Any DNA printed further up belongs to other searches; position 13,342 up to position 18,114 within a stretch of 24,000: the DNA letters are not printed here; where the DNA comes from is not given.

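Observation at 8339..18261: Cluster of three huge GT-C-like membrane proteins (YYY/DUF2298 + TIGR03663 + a third paralog) with an Rpf-like muralytic enzyme and a mycoredoxin: candidate uncharacterised envelope glycosylation/polymerisation system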

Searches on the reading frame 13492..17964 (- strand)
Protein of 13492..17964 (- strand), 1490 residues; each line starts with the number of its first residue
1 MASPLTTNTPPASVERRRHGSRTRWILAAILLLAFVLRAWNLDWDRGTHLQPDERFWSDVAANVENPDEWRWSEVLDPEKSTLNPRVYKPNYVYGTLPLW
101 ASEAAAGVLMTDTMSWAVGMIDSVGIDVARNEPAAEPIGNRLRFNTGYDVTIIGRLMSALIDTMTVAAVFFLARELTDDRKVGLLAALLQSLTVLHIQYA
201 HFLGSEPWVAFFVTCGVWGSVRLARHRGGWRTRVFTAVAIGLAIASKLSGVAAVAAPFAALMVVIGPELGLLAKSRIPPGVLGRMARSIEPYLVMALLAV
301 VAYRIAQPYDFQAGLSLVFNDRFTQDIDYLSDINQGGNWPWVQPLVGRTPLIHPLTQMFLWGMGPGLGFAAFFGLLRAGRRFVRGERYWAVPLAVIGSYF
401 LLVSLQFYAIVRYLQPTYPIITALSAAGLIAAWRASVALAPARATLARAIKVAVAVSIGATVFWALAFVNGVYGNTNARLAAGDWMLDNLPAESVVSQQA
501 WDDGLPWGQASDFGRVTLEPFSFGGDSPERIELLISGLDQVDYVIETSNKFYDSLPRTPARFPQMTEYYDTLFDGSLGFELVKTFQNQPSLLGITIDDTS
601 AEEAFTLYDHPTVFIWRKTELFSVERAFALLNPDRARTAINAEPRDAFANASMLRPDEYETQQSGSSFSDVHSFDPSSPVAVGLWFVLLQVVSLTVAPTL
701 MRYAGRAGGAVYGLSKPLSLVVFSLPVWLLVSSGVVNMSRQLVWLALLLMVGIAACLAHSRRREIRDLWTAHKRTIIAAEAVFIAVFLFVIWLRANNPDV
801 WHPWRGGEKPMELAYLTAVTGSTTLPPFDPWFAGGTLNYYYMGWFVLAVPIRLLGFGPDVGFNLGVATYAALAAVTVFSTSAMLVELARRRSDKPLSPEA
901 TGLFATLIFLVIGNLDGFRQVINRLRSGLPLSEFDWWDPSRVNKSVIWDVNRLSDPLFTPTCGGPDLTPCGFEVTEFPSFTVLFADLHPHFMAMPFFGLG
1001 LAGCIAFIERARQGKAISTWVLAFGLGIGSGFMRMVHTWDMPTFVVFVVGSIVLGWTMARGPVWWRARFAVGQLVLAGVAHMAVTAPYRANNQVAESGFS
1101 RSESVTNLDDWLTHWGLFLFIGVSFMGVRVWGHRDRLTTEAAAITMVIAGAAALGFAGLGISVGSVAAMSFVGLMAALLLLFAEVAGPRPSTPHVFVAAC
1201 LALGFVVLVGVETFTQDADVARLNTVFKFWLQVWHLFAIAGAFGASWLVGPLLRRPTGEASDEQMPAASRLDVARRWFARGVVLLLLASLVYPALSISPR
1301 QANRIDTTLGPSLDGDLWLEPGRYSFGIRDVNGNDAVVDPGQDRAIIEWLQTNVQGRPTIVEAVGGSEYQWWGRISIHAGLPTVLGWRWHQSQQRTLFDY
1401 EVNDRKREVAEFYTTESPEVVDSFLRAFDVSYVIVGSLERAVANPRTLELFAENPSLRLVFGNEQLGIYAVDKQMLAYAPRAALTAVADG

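Call 8: search_protein_families(library=ncbifam, proteins=[window:13492-17964:-], max_evalue=0.01)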
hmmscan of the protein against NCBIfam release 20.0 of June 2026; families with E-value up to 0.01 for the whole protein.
window:13492-17964:- (1490 aa): 1 family
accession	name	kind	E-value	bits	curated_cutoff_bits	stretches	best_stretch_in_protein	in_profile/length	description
TIGR03662.1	Chlor_Arch_YYY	subfamily_domain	9.7e-134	447.7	300.25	1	682-1471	5-726/727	chlor_Arch_YYY domain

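Call 9: search_protein_families(library=pfam, proteins=[window:13492-17964:-], max_evalue=0.01)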
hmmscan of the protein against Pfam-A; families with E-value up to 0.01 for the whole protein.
window:13492-17964:- (1490 aa): 2 families
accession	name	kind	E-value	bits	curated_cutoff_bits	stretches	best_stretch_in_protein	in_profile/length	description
PF10060.15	DUF2298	-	2.5e-90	304.2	27.8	1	722-1237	1-488/488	Uncharacterized membrane protein (DUF2298)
PF02366.24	PMT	-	6e-10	39.5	22.7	1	152-256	83-191/245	Dolichyl-phosphate-mannose-protein mannosyltransferase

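Call 38: find_homologous_proteins(query=window:13492-17964:-)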
Query window:13492-17964:- (1490 aa): 144 proteins with E <= 0.001 among 8000 candidates; the best 120 are listed.
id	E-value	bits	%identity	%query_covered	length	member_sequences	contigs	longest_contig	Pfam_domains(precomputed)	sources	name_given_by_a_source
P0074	0.0e+0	3299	97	100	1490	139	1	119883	PF10060.16,PF02366.25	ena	-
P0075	0.0e+0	2795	82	100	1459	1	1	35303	PF10060.16,PF02366.25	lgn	-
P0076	0.0e+0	2728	81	100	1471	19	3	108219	PF10060.16,PF02366.25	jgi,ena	jgi:YYY domain-containing protein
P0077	0.0e+0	2722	81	99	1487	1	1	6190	PF10060.16,PF02366.25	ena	-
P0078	0.0e+0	2708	81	98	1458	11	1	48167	PF10060.16,PF02366.25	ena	-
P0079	0.0e+0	2697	80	100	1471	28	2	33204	PF10060.16,PF02366.25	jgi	jgi:YYY domain-containing protein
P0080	0.0e+0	2594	77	98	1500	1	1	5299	PF10060.16,PF02366.25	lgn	-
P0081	0.0e+0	2502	75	98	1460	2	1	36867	PF10060.16,PF02366.25,PF13231.13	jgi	jgi:YYY domain-containing protein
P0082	0.0e+0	2419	69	99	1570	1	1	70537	PF10060.16,PF02366.25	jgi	-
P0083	0.0e+0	2321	75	61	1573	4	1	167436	PF10060.16,PF02366.25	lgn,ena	-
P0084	0.0e+0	2320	69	100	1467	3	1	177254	PF10060.16,PF02366.25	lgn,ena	-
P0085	0.0e+0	2308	67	98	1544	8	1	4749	PF10060.16,PF02366.25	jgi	-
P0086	0.0e+0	2296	69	98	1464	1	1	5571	PF10060.16,PF02366.25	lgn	-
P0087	0.0e+0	2277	79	84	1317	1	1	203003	PF10060.16,PF02366.25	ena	-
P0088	0.0e+0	2267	68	97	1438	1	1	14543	PF10060.16,PF02366.25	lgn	-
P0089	0.0e+0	2247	72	60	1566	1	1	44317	PF10060.16,PF02366.25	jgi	-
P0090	0.0e+0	2150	66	98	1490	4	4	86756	PF10060.16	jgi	jgi:YYY domain-containing protein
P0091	0.0e+0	2147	65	99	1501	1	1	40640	PF10060.16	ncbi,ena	-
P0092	0.0e+0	2146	64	99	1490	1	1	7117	PF10060.16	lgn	-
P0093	0.0e+0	2100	65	97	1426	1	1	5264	PF10060.16,PF13231.13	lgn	-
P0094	0.0e+0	2043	64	98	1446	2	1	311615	PF10060.16,PF13231.13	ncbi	ncbi:MAG: DUF2298 domain-containing protein [Actinomycetota bacterium]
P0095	0.0e+0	2024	63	98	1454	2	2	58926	PF10060.16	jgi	-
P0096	0.0e+0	1991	60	97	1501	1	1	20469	PF10060.16,PF13231.13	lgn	-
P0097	0.0e+0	1974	61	98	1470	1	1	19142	PF10060.16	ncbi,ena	-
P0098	0.0e+0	1969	61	97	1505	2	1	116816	PF10060.16,PF02366.25,PF13231.13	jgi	-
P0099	0.0e+0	1852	58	98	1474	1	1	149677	PF10060.16,PF02366.25,PF13231.13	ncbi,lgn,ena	-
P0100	0.0e+0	1800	58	97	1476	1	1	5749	PF10060.16,PF13231.13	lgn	-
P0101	0.0e+0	1749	55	98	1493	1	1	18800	PF10060.16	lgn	-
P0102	0.0e+0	1626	51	99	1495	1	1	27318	PF10060.16,PF13231.13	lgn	-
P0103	0.0e+0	1612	52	97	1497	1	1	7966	PF10060.16,PF13231.13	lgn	-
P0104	0.0e+0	1281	45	97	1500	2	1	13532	PF10060.16,PF13231.13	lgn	-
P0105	0.0e+0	1172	43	98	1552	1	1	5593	PF10060.16,PF02366.25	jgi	-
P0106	0.0e+0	1170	44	97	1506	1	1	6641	PF10060.16,PF02366.25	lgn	-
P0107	0.0e+0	1111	42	99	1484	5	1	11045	PF10060.16,PF13231.13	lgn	-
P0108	0.0e+0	1107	42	97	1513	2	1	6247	PF10060.16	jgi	-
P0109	2.0e-297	1008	37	79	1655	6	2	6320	PF10060.16,PF02366.25,PF13231.13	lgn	-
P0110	7.7e-293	993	38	79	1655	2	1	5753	PF10060.16,PF02366.25,PF13231.13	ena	-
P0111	2.8e-292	991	38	79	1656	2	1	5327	PF10060.16,PF02366.25,PF13231.13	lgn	-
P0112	1.4e-289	982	40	96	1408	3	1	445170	PF10060.16,PF02366.25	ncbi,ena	-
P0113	1.2e-287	975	35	79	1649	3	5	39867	PF10060.16,PF13231.13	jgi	jgi:YYY domain-containing protein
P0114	4.8e-287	973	43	70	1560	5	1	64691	PF10060.16,PF13231.13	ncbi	ncbi:MAG: DUF2298 domain-containing protein [Acidimicrobiales bacterium]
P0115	1.1e-286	972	37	80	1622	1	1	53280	PF10060.16,PF13231.13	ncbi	-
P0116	4.2e-285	967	39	97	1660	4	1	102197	PF10060.16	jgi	-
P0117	1.3e-282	959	42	57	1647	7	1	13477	PF10060.16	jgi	-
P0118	1.4e-281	955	37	79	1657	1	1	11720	PF10060.16,PF02366.25,PF13231.13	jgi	jgi:YYY domain-containing protein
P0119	1.9e-281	955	37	81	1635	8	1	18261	PF10060.16,PF13231.13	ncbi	-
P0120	7.5e-278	943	37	98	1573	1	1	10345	PF10060.16,PF13231.13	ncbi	-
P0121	9.1e-278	943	37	79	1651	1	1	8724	PF10060.16,PF02366.25,PF13231.13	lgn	-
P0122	6.6e-276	936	36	96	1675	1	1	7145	PF10060.16,PF02366.25,PF13231.13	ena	-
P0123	4.5e-275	934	37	79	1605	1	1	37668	PF10060.16,PF13231.13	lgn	-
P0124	1.1e-258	879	35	96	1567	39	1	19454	PF10060.16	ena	-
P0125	5.0e-247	841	37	98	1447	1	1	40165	PF10060.16,PF02366.25,PF13231.13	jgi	jgi:YYY domain-containing protein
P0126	3.2e-242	825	36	97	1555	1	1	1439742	PF10060.16,PF13231.13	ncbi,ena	-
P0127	6.8e-235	801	37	98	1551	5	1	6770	PF10060.16,PF02366.25,PF13231.13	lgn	-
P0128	1.1e-230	787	37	99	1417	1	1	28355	PF10060.16,PF13231.13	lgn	-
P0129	1.2e-216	740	34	78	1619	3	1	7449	PF10060.16,PF02366.25,PF13231.13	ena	-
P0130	2.3e-208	713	34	97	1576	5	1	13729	PF10060.16,PF02366.25,PF13231.13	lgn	-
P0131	1.3e-206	707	33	97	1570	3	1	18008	PF10060.16,PF02366.25,PF13231.13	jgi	-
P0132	8.0e-198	678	33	98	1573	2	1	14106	PF10060.16,PF02366.25,PF13231.13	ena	-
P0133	2.6e-193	663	31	71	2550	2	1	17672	PF13431.13,PF10060.16,PF23914.2,PF13414.13,PF14559.13,PF13371.13,PF00515.35,PF13432.13,PF13181.13,PF14561.13,PF07719.24,PF13231.13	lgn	-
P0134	1.1e-191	657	35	74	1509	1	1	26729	PF10060.16,PF13231.13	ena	-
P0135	4.3e-190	652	36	73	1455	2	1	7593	PF10060.16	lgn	-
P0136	7.3e-189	648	42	43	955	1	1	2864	PF10060.16,PF13231.13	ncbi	ncbi:MAG: DUF2298 domain-containing protein, partial [Acidimicrobiales bacterium]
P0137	1.5e-188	647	33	97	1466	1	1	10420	PF10060.16,PF02366.25,PF13231.13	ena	-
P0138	2.7e-187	643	32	97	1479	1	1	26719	PF10060.16,PF02366.25,PF13231.13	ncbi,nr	ncbi:MAG TPA: DUF2298 domain-containing protein [Dehalococcoidia bacterium]|nr:DUF2298 domain-contai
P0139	2.2e-185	636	31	68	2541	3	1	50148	PF14559.13,PF10060.16,PF13371.13,PF07719.24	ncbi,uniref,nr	ncbi:hypothetical protein CJ255_08930 [Candidatus Viridilinea mediisalina]|uniref:Uncharacterized pr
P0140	2.3e-185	636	30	48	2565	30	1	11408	PF14559.13,PF13431.13,PF10060.16,PF23914.2,PF13414.13,PF13371.13,PF00515.35,PF13432.13,PF13181.13,PF07719.24,PF13231.13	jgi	-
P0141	1.4e-184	634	31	65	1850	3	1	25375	PF10060.16,PF13231.13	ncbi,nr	ncbi:MAG: glycosyltransferase family 39 protein, partial [Anaerolineae bacterium]|nr:glycosyltransfe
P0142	2.7e-182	626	33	97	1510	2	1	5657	PF10060.16,PF13231.13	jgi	jgi:YYY domain-containing protein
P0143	8.3e-181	621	32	96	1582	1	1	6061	PF10060.16,PF13231.13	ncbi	-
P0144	3.4e-178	613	32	98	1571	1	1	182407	PF10060.16,PF13231.13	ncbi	-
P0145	7.6e-177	608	30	56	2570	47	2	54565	PF14559.13,PF10060.16,PF13371.13,PF13432.13,PF13231.13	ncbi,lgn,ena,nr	ncbi:MAG: hypothetical protein DWI54_00215 [Chloroflexi bacterium]|nr:MAG: hypothetical protein DWI5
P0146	2.0e-173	597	30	69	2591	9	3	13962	PF14559.13,PF13431.13,PF10060.16,PF13414.13,PF00515.35,PF13432.13,PF13428.13,PF13181.13,PF07719.24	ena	-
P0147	9.4e-172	591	31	97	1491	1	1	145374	PF10060.16,PF02366.25,PF13231.13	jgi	jgi:YYY domain-containing protein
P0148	6.8e-167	575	31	98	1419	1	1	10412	PF10060.16,PF13231.13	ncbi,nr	ncbi:MAG: DUF2298 domain-containing protein [Ilumatobacteraceae bacterium]|nr:DUF2298 domain-contain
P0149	5.6e-164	566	32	96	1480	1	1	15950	PF10060.16,PF13231.13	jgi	jgi:YYY domain-containing protein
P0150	2.5e-161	557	32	98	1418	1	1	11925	PF10060.16,PF13231.13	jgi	-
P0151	2.6e-161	557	29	79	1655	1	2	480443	PF10060.16,PF13231.13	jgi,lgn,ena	-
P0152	5.5e-161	556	32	97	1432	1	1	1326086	PF10060.16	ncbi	ncbi:MAG: DUF2298 domain-containing protein [Microthrixaceae bacterium]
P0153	2.4e-160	553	30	98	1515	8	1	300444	PF10060.16,PF13231.13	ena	-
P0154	2.7e-160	553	31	97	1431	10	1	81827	PF10060.16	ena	-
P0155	5.7e-160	552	30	97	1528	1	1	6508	PF10060.16,PF02366.25,PF13231.13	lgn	-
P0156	1.0e-158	548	31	98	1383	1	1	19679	PF10060.16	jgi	-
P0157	3.8e-158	546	30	97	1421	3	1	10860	PF10060.16,PF13231.13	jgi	jgi:YYY domain-containing protein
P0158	8.5e-154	532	31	98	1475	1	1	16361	PF10060.16,PF13231.13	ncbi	-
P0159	8.5e-154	532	31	98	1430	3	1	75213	PF10060.16,PF02366.25,PF13231.13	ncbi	-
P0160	9.2e-154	532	29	76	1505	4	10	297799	PF10060.16,PF13231.13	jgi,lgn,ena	-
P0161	1.0e-153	532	29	97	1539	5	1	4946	PF10060.16,PF13231.13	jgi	-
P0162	8.1e-152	525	30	99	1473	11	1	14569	PF10060.16,PF13231.13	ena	-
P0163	8.3e-151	522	31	95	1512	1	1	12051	PF10060.16,PF02366.25,PF13231.13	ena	-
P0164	3.8e-150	520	31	97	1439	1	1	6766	PF10060.16,PF13231.13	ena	-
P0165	1.0e-149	518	32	64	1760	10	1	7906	PF10060.16,PF13231.13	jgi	-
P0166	1.6e-142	494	31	63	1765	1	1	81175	PF10060.16,PF13231.13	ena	-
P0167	6.3e-141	489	30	66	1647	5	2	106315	PF10060.16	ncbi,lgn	-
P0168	3.5e-140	487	30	89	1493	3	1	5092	PF10060.16,PF13231.13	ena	-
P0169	1.4e-139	485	30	64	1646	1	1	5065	PF10060.16,PF13231.13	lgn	-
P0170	7.1e-136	472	30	89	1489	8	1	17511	PF10060.16,PF13231.13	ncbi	-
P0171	1.6e-135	471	29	96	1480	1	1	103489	PF10060.16,PF13231.13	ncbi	-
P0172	2.9e-134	467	29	97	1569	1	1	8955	PF10060.16,PF13231.13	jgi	jgi:YYY domain-containing protein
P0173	2.5e-133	464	30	66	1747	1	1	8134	PF10060.16,PF13231.13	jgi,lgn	-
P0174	2.8e-131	457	30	64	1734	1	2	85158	PF10060.16,PF02366.25,PF13231.13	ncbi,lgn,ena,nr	ncbi:MAG: phospholipid carrier-dependent glycosyltransferase [Chloroflexi bacterium]|nr:DUF2298 doma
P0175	1.8e-129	451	29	64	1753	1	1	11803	PF10060.16,PF13231.13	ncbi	-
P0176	2.5e-129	451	29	98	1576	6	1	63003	PF10060.16,PF13231.13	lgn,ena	-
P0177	4.9e-129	450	29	71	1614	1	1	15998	PF10060.16,PF13231.13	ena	-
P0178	8.6e-129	449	29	97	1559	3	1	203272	PF10060.16,PF13231.13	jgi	-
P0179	1.9e-127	444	31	65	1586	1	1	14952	PF10060.16,PF13231.13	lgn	-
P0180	4.7e-127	443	29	66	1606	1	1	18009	PF10060.16,PF13231.13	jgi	jgi:YYY domain-containing protein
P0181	2.4e-126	441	29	89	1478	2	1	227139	PF10060.16,PF13231.13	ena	-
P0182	1.6e-123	431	31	27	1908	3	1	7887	PF10060.16,PF13231.13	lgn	-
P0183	5.8e-123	430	29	62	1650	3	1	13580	PF10060.16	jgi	-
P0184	1.0e-122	429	30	65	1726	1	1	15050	PF10060.16,PF13231.13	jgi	-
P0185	2.0e-122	428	30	64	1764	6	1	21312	PF10060.16,PF13231.13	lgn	-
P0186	3.5e-122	427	30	40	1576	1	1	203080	PF10060.16,PF13231.13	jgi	-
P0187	1.4e-121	425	29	67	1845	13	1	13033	PF10060.16,PF12836.14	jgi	-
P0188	3.8e-121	424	29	66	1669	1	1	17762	PF10060.16,PF13231.13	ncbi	ncbi:MAG: DUF2298 domain-containing protein [Candidatus Promineifilaceae bacterium]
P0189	1.4e-120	422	31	66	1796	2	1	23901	PF10060.16,PF13231.13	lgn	-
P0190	1.0e-119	419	35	27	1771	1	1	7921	PF10060.16,PF02366.25,PF13231.13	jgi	-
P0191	1.3e-119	418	31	37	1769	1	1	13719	PF10060.16,PF13231.13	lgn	-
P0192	3.6e-119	417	28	97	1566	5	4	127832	PF10060.16,PF13231.13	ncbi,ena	-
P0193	3.3e-118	414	31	63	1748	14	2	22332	PF10060.16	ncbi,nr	ncbi:MAG: hypothetical protein HXY41_16630 [Chloroflexi bacterium]|nr:hypothetical protein [Chlorofl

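Call 83: find_encoding_contigs(protein=P0147, flank=9000, max_places=1)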
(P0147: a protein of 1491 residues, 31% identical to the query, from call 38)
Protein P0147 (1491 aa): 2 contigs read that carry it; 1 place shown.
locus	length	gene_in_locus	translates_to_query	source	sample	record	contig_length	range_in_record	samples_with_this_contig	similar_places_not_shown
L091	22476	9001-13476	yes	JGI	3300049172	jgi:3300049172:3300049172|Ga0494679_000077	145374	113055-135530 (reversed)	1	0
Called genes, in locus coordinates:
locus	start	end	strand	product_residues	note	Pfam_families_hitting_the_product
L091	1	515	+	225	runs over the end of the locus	PF01569:PAP2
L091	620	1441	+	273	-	PF00106:adh_short, PF23441:SDR (weak), PF13561:adh_short_C2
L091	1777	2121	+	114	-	PF12840:HTH_20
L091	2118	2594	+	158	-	PF08327:AHSA1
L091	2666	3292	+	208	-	PF01872:RibD_C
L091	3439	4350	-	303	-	-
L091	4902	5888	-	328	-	PF01073:3Beta_HSD, PF01370:Epimerase, PF02719:Polysacc_synt_2 (faint), PF04321:RmlD_sub_bind, PF13460:NAD_binding_10, PF16363:GDP_Man_Dehyd, PF07993:NAD_binding_4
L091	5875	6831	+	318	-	PF03601:Cons_hypoth698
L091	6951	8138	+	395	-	PF13439:Glyco_transf_4, PF13579:Glyco_trans_4_4, PF20706:GT4-conflict (faint), PF00534:Glycos_transf_1, PF13692:Glyco_trans_1_4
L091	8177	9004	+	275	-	PF01209:Ubie_methyltran, PF13489:Methyltransf_23, PF13847:Methyltransf_31, PF08241:Methyltransf_11, PF08242:Methyltransf_12, PF13649:Methyltransf_25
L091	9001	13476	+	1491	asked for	PF02366:PMT, PF13231:PMT_2, PF10060:DUF2298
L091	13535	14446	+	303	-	PF01370:Epimerase, PF16363:GDP_Man_Dehyd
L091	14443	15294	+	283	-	PF00583:Acetyltransf_1 (faint), PF08445:FR47 (weak)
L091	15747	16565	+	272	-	PF05721:PhyH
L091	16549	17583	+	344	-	PF01408:GFO_IDH_MocA, PF22725:GFO_IDH_MocA_C3, PF02894:GFO_IDH_MocA_C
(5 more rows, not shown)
